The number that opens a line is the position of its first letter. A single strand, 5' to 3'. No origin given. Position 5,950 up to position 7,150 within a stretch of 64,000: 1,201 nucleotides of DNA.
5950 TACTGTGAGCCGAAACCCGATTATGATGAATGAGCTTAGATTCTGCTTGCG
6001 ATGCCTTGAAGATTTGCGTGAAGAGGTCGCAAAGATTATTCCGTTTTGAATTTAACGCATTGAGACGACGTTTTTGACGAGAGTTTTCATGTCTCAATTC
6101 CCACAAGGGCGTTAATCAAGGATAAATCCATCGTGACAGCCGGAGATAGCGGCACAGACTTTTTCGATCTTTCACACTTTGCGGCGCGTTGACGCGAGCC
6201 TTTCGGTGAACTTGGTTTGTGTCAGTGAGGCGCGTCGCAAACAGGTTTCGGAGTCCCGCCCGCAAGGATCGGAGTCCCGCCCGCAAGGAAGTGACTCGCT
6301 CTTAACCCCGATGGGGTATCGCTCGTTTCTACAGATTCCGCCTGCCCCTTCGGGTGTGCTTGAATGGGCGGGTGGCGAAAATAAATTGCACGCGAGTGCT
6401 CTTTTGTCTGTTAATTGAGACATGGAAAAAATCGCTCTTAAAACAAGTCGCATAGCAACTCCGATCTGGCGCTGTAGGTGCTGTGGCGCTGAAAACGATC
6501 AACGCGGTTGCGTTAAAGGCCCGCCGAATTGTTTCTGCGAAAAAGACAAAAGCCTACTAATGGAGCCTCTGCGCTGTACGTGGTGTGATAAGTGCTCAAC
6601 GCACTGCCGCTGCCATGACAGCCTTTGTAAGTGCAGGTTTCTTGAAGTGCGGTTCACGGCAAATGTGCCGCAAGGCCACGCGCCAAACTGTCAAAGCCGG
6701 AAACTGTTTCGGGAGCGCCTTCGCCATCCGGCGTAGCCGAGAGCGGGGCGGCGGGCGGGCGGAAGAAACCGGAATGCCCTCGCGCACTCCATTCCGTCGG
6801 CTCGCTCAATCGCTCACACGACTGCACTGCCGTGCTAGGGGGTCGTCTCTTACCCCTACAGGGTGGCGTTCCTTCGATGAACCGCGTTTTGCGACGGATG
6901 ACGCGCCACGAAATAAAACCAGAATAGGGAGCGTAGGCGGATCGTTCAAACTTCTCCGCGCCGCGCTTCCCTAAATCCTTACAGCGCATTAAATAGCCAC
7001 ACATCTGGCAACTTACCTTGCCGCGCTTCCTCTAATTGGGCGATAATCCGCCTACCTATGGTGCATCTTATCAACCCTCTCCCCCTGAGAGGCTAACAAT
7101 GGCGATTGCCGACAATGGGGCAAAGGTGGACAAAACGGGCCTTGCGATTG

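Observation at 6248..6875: Paired non-coding elements A and B bracket cargo genes three times: candidate gene-cassette system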

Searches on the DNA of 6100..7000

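Call 12: search_rna_families(source=window, start=6100, end=7000, threshold=evalue, max_evalue=10)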
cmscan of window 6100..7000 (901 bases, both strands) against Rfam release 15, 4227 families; matches with E-value up to 10: 0.
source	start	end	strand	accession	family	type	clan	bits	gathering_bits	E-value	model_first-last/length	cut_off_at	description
